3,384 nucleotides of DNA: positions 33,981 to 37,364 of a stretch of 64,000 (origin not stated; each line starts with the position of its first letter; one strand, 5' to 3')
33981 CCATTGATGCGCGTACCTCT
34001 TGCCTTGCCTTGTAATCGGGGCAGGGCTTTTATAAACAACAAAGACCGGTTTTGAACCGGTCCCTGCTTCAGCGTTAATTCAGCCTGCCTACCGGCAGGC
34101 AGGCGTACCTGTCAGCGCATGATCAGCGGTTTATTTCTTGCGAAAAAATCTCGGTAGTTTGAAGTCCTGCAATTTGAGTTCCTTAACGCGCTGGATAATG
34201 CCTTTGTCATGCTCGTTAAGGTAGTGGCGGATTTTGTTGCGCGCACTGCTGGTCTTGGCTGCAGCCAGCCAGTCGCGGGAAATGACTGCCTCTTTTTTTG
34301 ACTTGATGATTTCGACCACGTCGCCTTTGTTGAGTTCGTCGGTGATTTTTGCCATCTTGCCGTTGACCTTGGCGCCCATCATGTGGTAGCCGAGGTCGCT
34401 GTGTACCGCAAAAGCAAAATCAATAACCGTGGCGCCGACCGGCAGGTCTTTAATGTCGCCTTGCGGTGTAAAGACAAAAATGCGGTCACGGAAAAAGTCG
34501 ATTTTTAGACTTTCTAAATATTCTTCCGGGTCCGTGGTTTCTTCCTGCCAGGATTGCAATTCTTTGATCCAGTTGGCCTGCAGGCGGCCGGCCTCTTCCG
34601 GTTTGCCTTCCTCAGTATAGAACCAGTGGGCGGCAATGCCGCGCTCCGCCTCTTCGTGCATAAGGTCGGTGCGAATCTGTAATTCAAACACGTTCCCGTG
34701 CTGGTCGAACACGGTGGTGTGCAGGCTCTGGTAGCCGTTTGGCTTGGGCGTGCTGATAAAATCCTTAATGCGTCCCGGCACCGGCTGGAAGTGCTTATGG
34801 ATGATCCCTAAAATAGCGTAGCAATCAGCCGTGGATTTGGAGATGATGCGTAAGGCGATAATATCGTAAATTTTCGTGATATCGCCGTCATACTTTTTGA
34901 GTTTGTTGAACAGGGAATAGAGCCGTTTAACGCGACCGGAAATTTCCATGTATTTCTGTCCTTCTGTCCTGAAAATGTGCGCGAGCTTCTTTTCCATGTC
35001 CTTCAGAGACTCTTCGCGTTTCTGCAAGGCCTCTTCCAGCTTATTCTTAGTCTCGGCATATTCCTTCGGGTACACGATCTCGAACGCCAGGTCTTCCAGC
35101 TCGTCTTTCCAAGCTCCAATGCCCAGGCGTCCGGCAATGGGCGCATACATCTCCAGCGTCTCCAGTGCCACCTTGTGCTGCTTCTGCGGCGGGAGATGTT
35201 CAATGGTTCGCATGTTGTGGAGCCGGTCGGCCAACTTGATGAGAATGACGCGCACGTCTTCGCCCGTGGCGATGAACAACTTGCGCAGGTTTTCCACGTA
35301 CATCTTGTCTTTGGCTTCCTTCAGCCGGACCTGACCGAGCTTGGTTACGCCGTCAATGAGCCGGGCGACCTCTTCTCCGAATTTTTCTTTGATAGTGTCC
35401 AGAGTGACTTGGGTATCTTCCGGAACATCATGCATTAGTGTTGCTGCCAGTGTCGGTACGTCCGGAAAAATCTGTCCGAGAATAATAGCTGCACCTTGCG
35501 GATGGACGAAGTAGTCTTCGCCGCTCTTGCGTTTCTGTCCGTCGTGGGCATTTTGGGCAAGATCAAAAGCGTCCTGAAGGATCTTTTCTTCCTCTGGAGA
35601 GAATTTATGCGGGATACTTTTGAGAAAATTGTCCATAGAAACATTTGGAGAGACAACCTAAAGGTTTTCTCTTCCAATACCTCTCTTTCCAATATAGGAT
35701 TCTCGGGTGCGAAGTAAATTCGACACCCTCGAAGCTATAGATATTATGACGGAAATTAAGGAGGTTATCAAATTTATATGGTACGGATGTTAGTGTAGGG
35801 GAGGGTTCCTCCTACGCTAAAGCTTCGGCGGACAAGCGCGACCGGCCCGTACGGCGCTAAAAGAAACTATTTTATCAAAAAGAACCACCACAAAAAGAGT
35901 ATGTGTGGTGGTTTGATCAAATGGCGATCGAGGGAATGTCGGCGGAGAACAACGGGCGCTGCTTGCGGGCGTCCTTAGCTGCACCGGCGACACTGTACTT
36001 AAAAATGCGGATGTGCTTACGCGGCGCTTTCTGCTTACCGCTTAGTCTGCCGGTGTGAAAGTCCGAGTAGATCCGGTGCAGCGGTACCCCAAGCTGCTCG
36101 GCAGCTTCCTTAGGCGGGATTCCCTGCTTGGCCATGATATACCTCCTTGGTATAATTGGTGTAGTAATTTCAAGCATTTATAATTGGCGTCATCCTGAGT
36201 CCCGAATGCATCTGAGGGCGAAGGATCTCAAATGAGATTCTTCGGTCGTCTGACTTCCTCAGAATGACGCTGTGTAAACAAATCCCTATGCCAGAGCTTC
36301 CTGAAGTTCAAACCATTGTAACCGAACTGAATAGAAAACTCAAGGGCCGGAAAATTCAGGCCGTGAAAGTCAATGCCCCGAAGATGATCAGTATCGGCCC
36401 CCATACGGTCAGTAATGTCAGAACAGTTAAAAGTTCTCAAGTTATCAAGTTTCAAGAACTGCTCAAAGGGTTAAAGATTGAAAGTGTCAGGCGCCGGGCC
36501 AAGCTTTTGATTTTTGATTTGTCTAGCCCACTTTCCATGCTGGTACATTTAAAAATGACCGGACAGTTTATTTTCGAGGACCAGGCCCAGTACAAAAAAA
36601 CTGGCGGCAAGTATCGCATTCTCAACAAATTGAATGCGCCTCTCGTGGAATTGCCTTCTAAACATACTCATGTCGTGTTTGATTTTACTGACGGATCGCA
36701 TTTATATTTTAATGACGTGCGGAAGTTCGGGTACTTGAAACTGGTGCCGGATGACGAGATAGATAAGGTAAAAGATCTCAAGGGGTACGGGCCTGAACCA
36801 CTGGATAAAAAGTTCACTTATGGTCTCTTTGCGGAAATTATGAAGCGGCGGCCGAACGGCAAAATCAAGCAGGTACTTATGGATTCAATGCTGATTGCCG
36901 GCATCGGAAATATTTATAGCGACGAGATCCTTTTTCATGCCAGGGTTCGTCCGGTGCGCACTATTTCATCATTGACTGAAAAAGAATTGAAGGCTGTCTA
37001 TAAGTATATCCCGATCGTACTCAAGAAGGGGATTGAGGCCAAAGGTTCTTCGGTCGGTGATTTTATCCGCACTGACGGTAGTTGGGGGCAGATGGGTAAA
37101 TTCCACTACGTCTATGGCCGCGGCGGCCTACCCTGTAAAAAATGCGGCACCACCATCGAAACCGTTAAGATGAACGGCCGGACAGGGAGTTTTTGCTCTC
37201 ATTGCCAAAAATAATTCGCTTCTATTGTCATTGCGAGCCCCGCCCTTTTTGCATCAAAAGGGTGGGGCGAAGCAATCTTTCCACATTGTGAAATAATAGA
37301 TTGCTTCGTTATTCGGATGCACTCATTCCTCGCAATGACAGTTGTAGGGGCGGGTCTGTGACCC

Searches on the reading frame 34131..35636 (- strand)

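Call 81: search_protein_families(library=pfam, proteins=[window:34131-35636:-], max_evalue=0.0001)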
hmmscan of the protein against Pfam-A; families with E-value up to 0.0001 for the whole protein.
window:34131-35636:- (501 aa): 4 families
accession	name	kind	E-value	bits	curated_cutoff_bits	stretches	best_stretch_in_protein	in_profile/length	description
PF13328.12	HD_4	-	1e-45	155.7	27.2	1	23-173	1-155/156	HD domain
PF04607.23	RelA_SpoT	-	7.1e-38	129.8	27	1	234-344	1-112/113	Region found in RelA / SpoT proteins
PF02824.27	TGS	-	3.3e-20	72.3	22.2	1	386-445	1-60/60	TGS domain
PF01966.28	HD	-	3.1e-08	34.3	22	1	42-142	1-116/116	HD domain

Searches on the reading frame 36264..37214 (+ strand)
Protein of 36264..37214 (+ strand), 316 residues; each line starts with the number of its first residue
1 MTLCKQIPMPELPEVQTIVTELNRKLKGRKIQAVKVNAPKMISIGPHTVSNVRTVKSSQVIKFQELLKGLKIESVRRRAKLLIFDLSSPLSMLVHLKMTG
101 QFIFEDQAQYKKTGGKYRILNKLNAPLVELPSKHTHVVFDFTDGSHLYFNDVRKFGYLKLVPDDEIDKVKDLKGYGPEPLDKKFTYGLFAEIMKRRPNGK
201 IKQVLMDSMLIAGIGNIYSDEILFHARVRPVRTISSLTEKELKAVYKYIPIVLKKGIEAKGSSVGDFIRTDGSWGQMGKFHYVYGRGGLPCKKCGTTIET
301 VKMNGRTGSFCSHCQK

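Call 81: search_protein_families(library=pfam, proteins=[window:36264-37214:+], max_evalue=0.0001)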
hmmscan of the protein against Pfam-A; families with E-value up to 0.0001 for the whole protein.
window:36264-37214:+ (316 aa): 3 families
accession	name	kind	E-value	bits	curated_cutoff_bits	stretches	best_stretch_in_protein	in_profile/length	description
PF01149.29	Fapy_DNA_glyco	-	2.5e-30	105.9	25.5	1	9-157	1-116/117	Formamidopyrimidine-DNA glycosylase N-terminal domain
PF06831.19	H2TH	-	1.5e-23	83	34.7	1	176-265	2-90/93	Formamidopyrimidine-DNA glycosylase H2TH domain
PF06827.20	zf-FPG_IleRS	-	7.6e-09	35.7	21.3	1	288-316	1-29/30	Zinc finger found in FPG and IleRS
